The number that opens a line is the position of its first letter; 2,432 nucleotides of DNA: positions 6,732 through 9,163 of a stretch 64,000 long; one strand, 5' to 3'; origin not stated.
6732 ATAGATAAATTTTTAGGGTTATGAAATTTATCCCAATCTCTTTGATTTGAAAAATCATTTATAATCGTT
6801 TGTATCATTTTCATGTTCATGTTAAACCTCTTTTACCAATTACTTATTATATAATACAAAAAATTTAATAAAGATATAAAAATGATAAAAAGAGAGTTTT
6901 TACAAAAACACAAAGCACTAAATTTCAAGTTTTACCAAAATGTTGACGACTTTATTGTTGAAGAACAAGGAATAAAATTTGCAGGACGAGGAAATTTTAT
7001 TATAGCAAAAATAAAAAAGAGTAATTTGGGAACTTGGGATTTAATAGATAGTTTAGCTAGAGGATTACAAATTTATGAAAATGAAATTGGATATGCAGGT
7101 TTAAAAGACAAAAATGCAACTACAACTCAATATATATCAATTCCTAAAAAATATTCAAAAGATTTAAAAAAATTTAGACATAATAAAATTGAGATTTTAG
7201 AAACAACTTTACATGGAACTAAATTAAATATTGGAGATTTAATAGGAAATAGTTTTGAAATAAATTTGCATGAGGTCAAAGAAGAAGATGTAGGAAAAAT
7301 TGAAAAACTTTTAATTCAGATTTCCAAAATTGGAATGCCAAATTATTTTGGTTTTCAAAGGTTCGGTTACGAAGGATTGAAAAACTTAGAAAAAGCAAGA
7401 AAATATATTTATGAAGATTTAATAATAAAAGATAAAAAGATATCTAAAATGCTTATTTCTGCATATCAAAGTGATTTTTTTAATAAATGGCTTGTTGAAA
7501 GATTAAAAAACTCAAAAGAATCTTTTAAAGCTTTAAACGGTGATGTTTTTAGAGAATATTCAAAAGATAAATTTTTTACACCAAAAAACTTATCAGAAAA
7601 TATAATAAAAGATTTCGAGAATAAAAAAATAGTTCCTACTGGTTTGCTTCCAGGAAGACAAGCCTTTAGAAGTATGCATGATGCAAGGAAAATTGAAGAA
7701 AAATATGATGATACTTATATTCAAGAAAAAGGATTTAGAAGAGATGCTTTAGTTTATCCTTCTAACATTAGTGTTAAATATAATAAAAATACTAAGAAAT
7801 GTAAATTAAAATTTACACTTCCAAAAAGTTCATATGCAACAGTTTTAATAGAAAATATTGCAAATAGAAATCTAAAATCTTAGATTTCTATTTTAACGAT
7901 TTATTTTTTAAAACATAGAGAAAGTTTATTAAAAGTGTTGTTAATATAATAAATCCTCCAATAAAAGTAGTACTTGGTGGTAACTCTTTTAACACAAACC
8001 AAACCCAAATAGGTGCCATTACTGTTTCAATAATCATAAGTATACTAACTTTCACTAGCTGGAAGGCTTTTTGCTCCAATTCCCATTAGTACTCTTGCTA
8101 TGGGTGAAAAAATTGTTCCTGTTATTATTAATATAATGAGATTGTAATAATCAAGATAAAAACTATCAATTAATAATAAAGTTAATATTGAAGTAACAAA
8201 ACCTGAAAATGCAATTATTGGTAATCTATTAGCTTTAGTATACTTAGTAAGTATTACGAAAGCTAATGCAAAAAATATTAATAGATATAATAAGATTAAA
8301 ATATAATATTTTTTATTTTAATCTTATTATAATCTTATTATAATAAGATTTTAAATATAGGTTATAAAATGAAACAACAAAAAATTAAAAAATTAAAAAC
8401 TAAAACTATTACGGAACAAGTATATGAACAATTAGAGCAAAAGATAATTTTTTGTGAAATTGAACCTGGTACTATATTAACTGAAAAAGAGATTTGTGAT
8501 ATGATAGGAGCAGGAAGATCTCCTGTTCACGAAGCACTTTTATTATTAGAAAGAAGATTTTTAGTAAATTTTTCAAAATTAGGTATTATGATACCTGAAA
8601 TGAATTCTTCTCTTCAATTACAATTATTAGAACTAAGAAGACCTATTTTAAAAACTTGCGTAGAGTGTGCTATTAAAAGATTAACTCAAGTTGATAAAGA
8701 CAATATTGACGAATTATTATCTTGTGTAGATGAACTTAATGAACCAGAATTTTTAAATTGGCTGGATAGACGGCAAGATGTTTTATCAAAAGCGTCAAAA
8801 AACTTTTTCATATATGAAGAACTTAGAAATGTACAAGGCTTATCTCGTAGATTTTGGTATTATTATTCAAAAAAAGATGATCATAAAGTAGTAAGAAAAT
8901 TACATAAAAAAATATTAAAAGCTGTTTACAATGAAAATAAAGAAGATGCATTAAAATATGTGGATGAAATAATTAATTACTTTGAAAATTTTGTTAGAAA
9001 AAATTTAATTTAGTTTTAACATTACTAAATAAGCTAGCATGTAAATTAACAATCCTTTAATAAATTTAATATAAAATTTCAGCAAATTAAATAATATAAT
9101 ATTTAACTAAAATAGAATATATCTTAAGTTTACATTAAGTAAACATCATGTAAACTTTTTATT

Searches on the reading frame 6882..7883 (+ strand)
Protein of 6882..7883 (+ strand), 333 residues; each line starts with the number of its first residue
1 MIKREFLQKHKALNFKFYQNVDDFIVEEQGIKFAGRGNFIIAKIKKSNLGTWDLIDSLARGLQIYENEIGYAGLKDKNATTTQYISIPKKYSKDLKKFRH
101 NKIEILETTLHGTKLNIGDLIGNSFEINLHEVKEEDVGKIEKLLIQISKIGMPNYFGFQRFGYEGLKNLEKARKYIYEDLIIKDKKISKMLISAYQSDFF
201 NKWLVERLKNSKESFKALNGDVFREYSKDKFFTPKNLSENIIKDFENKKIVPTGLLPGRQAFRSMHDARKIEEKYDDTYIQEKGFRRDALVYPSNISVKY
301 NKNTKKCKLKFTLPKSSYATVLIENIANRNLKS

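Call 68: search_protein_families(library=pfam, proteins=[window:6882-7883:+], max_evalue=0.00001)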
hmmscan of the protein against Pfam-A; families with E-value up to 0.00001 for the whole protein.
window:6882-7883:+ (333 aa): 1 family
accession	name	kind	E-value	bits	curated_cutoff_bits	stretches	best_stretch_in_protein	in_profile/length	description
PF01142.23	TruD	-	1.6e-60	205.6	27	2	9-163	10-172/412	tRNA pseudouridine synthase D (TruD)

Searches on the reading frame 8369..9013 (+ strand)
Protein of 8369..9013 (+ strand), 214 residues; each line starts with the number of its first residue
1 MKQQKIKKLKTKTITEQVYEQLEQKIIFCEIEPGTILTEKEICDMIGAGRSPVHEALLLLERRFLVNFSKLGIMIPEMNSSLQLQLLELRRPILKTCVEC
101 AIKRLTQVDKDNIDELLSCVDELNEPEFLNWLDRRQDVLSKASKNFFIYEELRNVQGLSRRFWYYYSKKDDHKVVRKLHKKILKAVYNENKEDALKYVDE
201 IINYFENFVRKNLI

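Call 6: search_protein_families(library=ncbifam, proteins=[window:8369-9013:+], max_evalue=0.00001)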
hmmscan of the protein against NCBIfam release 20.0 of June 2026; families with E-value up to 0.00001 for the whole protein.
window:8369-9013:+ (214 aa): 3 families
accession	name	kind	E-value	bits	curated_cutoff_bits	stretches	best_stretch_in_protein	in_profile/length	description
TIGR03338.1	phnR_burk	equivalog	1.6e-10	41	271.5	1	4-125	2-121/212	phosphonate utilization associated transcriptional regulator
NF008504.0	PRK11414.1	equivalog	1e-09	38.5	225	1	7-203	5-209/221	GntR family transcriptional regulator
NF003011.0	PRK03837.1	subfamily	7.2e-06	25.8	260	0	2-69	2-70/241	transcriptional regulator NanR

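Call 7: search_protein_families(library=pfam, proteins=[window:8369-9013:+], max_evalue=0.00001)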
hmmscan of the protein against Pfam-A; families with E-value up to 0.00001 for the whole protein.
window:8369-9013:+ (214 aa): 2 families
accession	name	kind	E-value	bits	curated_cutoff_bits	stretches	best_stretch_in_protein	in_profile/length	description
PF00392.27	GntR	-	4.1e-12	46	27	1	15-66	2-54/64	Bacterial regulatory proteins, gntR family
PF07729.17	FCD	-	1.2e-06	29.4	24.3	1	85-202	1-123/125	FCD domain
